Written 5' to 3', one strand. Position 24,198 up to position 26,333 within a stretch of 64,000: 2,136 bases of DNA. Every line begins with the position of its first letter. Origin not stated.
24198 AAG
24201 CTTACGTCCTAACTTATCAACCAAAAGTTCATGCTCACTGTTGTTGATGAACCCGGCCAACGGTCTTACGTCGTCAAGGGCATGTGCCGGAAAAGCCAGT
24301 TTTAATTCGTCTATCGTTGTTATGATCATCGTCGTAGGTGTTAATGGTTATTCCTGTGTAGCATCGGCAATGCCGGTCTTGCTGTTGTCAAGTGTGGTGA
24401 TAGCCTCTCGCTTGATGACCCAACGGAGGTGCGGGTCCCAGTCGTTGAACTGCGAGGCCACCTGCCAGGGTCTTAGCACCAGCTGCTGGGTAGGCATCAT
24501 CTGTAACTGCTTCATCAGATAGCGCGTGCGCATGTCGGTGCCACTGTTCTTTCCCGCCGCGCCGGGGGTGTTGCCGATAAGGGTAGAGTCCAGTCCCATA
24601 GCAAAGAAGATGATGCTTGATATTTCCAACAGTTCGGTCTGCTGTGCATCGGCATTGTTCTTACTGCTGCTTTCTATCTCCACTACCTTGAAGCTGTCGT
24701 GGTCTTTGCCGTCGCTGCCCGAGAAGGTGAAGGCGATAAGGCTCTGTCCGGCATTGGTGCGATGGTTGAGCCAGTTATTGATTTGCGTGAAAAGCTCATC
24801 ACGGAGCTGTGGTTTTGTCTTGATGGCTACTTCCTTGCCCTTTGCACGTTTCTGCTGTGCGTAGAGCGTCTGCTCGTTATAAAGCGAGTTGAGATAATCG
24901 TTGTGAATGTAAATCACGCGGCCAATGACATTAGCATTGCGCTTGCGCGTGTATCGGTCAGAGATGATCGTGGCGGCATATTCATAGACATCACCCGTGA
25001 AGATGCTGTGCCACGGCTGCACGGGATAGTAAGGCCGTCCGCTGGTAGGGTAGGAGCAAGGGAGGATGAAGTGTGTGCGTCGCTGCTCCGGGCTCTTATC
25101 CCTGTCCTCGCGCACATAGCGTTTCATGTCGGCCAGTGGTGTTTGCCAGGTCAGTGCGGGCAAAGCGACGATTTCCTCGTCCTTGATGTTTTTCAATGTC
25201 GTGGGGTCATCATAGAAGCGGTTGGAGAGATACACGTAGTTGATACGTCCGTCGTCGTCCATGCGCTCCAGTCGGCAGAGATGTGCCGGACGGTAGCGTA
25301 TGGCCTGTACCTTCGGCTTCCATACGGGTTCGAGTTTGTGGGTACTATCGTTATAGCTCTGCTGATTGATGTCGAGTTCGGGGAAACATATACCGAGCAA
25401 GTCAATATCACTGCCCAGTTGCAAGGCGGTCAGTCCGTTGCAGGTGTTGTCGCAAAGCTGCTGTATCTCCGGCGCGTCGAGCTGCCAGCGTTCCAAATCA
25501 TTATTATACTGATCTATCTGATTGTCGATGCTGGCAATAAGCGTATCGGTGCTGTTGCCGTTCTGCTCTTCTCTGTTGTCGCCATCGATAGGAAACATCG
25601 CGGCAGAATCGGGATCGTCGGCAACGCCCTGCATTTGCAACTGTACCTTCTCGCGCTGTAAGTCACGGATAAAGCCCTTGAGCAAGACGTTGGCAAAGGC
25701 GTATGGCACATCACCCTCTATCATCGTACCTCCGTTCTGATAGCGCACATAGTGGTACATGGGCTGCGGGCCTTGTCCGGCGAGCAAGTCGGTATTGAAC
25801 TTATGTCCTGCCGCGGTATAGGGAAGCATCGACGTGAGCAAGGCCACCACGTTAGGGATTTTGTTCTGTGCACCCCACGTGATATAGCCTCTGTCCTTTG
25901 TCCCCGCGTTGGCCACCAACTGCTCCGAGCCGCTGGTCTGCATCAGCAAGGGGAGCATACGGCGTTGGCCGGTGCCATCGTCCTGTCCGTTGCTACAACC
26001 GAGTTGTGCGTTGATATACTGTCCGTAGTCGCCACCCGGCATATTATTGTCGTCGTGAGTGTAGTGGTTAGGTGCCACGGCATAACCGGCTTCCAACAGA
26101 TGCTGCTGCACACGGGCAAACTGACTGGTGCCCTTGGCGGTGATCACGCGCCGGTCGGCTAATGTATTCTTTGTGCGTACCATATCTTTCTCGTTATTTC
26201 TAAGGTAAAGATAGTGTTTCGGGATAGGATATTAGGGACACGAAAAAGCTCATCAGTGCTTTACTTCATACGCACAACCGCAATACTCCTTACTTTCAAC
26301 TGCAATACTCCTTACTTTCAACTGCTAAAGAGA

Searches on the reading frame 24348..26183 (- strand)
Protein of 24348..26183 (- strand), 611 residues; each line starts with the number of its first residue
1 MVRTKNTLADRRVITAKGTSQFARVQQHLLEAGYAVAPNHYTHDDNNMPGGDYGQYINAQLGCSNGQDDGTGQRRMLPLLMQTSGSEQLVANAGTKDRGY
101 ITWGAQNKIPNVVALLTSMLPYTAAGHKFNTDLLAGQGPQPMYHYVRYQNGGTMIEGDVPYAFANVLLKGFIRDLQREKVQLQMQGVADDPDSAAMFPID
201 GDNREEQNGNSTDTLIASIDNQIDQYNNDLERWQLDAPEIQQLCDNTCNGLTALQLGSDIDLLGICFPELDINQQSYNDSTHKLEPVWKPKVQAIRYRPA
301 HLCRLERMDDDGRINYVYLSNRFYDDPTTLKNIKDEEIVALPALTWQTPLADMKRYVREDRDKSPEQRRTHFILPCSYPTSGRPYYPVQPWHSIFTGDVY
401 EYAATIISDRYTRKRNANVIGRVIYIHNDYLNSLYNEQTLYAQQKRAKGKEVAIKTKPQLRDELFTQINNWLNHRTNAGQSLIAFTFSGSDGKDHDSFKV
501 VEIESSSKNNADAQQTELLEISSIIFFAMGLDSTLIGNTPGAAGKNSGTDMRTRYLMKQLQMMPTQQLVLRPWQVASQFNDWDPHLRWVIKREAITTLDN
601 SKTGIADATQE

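Call 9: search_protein_families(library=phrogs, proteins=[window:24348-26183:-], max_evalue=0.001)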
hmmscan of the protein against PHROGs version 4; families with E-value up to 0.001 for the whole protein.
window:24348-26183:- (611 aa): 0 families

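Call 12: find_related_loci(query=window:24348-26183:-, collection=viral_contigs, flank=10000)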
Query window:24348-26183:- (611 aa) in viral_contigs; peptide patterns used: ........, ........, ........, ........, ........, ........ (x = any residue, [..] = any of these).
6 stretches matched a pattern, but none encodes a relative of the query by tblastn (E <= 1e-3).

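Call 13: find_encoding_contigs(protein=window:24348-26183:-, flank=10000, max_places=10)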
Protein window:24348-26183:- (611 aa): 7 contigs read that carry it; 4 places shown.
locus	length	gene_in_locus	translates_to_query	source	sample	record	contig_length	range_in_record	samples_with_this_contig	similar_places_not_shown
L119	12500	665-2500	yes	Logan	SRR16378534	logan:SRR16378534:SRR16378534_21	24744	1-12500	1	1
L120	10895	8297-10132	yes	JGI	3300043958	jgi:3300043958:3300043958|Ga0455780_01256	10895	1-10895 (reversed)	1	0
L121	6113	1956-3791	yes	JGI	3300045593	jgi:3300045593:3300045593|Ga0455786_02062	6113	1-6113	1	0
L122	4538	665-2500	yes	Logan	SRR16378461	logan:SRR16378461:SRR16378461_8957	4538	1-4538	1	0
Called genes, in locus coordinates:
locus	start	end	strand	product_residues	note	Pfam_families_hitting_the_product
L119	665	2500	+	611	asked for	-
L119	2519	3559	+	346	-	PF20459:DUF6712 (weak)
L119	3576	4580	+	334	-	-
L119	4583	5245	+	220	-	-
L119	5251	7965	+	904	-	-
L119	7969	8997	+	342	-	-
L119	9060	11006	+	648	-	-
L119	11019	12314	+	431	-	-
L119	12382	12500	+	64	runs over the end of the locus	-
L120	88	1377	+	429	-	PF18998:Flg_new_2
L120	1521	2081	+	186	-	-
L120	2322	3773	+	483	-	-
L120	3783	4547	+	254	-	-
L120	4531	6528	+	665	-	-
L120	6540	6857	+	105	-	-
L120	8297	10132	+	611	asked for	-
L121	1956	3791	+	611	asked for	-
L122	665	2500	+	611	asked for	-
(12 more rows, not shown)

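Call 14: find_homologous_proteins(query=window:24348-26183:-, max_evalue=0.00001)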
Query window:24348-26183:- (611 aa): 615 proteins with E <= 0.00001 among 6522 candidates; the best 120 are listed.
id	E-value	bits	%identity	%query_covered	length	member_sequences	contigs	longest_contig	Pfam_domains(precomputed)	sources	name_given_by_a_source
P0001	0.0e+0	1333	94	100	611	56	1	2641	-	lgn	-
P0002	0.0e+0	1076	77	100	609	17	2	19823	-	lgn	-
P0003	3.7e-246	837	62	98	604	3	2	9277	-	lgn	-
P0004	1.3e-236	805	61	97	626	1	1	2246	-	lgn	-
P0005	1.7e-236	805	60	99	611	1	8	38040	-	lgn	-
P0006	2.5e-202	692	56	94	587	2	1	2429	-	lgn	-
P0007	8.9e-175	601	48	97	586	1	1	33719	-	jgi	-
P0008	5.8e-172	592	48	98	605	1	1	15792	-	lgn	-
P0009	1.7e-169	583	47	98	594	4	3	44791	-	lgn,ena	-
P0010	2.7e-169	583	47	98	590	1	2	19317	-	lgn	-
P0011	2.8e-169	583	47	98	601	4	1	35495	-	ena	-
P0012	6.7e-168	578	48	100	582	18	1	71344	-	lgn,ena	-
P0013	2.6e-166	573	46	98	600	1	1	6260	-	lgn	-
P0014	6.3e-165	568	47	98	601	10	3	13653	-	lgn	-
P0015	9.5e-164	564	46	97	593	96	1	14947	-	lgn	-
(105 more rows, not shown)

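Call 15: find_encoding_contigs(protein=P0002, flank=10000, max_places=2)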
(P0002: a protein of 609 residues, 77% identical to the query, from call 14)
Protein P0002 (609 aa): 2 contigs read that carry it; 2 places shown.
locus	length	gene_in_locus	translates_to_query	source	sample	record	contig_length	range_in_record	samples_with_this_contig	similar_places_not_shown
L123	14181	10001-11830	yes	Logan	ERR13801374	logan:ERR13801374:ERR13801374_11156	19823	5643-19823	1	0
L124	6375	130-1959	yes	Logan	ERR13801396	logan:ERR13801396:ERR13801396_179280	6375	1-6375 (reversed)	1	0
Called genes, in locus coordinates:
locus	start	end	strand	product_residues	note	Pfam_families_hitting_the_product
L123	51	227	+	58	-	-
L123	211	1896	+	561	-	PF01343:Peptidase_S49 (weak)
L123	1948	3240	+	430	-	PF18998:Flg_new_2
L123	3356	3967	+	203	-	-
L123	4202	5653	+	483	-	-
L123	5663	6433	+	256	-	-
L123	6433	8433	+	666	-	-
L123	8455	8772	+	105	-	-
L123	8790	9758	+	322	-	PF02086:MethyltransfD12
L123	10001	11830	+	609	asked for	-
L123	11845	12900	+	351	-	PF20459:DUF6712 (weak)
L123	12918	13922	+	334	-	-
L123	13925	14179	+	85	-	?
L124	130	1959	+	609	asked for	-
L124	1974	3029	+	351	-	PF20459:DUF6712 (weak)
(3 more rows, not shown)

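Call 16: find_encoding_contigs(protein=P0005, flank=10000, max_places=2)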
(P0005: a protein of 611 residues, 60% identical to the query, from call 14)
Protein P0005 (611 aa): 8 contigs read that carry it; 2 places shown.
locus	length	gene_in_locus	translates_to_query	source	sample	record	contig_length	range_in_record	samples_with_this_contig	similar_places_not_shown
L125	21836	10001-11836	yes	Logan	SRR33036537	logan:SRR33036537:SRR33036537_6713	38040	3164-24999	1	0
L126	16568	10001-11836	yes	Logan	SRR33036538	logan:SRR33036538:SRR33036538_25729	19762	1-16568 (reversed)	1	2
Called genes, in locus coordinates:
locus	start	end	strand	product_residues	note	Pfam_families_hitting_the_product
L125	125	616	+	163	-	-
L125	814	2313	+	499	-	PF25145:NfeD1b_N (weak)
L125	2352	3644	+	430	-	PF18998:Flg_new_2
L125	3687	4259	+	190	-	-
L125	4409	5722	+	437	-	-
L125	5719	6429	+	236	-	-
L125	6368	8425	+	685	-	-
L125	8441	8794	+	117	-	-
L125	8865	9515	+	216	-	PF02086:MethyltransfD12 (weak)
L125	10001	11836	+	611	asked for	-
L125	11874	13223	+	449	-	-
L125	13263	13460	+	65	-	-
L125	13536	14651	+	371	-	-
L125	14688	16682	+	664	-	-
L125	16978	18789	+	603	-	-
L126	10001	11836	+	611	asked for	-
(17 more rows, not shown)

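Call 17: find_encoding_contigs(protein=P0012, flank=10000, max_places=2)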
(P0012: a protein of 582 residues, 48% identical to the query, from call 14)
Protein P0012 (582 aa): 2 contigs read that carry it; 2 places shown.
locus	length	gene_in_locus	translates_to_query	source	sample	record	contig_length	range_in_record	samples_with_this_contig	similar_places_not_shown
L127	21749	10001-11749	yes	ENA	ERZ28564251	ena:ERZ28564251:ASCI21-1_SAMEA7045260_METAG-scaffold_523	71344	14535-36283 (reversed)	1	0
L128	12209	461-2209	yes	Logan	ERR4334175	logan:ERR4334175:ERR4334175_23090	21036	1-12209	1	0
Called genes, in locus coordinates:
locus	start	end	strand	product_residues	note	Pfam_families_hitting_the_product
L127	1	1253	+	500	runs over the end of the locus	PF25145:NfeD1b_N (weak), PF12329:TMF_DNA_bd (weak)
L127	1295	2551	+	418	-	-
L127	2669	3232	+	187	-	-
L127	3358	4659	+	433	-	-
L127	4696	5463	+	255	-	-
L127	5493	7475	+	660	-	-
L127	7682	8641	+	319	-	-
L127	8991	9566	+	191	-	-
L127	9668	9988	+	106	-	-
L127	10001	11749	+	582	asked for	-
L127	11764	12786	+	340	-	PF20459:DUF6712 (weak)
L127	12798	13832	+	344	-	-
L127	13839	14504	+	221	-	-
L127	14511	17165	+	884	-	-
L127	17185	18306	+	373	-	-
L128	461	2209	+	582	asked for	-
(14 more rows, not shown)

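Call 25: find_related_loci(query=A1, collection=genome_contigs, flank=10000)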
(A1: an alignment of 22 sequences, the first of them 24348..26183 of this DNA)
Query A1 (611 aa) in genome_contigs; peptide patterns used: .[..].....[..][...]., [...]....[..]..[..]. (x = any residue, [..] = any of these).
38 stretches matched a pattern; 31 encode a relative of the query (tblastn E <= 1e-3); 30 distinct loci.
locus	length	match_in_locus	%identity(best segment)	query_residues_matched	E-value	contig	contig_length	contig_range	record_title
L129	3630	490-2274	45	6-608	5e-173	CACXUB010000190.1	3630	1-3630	MAG: uncultured Bacteroidetes bacterium isolate RUG11592 genome assembly, contig: RUG11592_asm_190, whole genome shotgun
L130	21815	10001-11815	44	1-610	4e-161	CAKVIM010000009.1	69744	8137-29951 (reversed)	MAG: uncultured Candidatus Melainabacteria bacterium isolate REFINED_METABAT215_TOP10_CONTIGS_1500_ASSEMBLY_K77_MERGED__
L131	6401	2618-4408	44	8-611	5e-159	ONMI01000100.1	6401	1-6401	uncultured Prevotellaceae bacterium isolate RUG446 genome assembly, contig: scaffold_15789, whole genome shotgun sequenc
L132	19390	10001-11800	43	3-608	3e-157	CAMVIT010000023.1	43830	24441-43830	MAG TPA_asm: uncultured Bacteroidales bacterium isolate SRR8387720_bin.39_metaWRAP_v1.3_MAG genome assembly, contig: ERZ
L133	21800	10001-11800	43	1-608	1e-156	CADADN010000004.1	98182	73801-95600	MAG: uncultured Prevotellaceae bacterium isolate RUG13201 genome assembly, contig: RUG13201_asm_4, whole genome shotgun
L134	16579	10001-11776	44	12-605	2e-148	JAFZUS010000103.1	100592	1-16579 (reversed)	MAG: Prevotella sp. isolate RGIG8115 Water_buffalos_Rumen-3__c774566, whole genome shotgun sequence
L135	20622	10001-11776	43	20-605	2e-146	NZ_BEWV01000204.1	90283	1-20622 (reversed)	Prevotella sp. MGM1 Contig204, whole genome shotgun sequence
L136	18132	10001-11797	43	12-605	3e-147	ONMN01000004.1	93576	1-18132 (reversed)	uncultured Prevotellaceae bacterium isolate RUG443 genome assembly, contig: scaffold_76, whole genome shotgun sequence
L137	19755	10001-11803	42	11-611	4e-143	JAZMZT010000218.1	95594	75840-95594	MAG: Bacteroidaceae bacterium isolate T1900044749_TS20190415.MAGScoT_cleanbin_000040 SGB_2167_k141_2037101, whole genome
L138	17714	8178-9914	43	20-611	1e-141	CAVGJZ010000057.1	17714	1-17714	Oscillibacter sp. MSJ-31 isolate H07648-L1_cleanbin_000011 genome assembly, contig: Spades_H07648-L1_contig_1994, whole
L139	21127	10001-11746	43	13-605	3e-140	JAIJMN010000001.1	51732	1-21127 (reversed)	MAG: Prevotella sp. isolate Map_64_021 contig_100_59, whole genome shotgun sequence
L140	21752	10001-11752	41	3-605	2e-136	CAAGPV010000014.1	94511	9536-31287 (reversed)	MAG TPA_asm: uncultured Prevotella sp., isolate HGM04827, WGS project CAAGPV010000000 data, contig: SRS820612_48_k75_137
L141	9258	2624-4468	40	6-608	5e-136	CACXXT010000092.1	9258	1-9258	MAG: uncultured Bacteroidales bacterium isolate RUG11694 genome assembly, contig: RUG11694_asm_92, whole genome shotgun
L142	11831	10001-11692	42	6-605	8e-136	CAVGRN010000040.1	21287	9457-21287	Paludibacteraceae bacterium isolate H07631-L1_cleanbin_000006 genome assembly, contig: Spades_H07631-L1_contig_1631, who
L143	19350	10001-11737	41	20-611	1e-135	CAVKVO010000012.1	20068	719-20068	Prevotella sp. CAG:1031 isolate H07683-L1_cleanbin_000056 genome assembly, contig: Spades_H07683-L1_contig_2034, whole g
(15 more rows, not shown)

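Call 30: search_dna_similar(query=window:24348-26183:-, collection=phages, mode=protein, max_rows=25)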
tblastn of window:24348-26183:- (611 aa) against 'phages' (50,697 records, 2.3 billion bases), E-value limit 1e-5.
Records with a match: 5; places in all: 5; records where one place covers at least 80% of the query: 0.
Best place of each record, by identity: <60% 5.
By first word of the organism name: Polaribacter 2; Microcystis 2; Bacteriophage 1.
By host as written in the record: Polaribacter sp. AHE13PA 2; Microcystis sp. 2; - 1.
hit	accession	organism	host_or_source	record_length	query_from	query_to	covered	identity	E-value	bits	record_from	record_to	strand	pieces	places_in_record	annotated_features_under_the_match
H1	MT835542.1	Bacteriophage sp.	human fecal samples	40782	236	599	60%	22.0%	1e-19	100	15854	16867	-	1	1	record has no annotation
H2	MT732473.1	Polaribacter phage Leef_1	Polaribacter sp. AHE13PA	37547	291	604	51%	24.8%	4e-16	89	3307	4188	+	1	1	portal protein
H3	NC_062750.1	Polaribacter phage Leef_1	Polaribacter sp. AHE13PA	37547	291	604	51%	24.8%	4e-16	89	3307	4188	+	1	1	portal protein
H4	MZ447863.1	Microcystis phage Mea-Yong924-1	Microcystis sp.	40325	291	602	51%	23.9%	3e-10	70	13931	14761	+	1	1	hypothetical protein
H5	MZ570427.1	Microcystis phage Mae-Yong924-2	Microcystis sp.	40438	291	602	51%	23.9%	3e-10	70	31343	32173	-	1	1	portal protein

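Call 59: search_dna_similar(query=window:24348-26183:-, collection=plasmids, mode=protein, max_rows=15)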
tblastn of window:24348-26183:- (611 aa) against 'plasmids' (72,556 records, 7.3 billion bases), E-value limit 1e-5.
Records with a match: 1; places in all: 1; records where one place covers at least 80% of the query: 0.
Best place of each record, by identity: <60% 1.
By first word of the organism name: Fulvitalea 1.
By predicted mobility (MOB-suite, as given by PLSDB): non-mobilizable 1.
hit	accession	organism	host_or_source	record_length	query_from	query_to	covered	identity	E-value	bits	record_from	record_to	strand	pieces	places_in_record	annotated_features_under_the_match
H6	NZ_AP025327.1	Fulvitalea axinellae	-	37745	303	599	49%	24.0%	3e-12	78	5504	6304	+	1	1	hypothetical protein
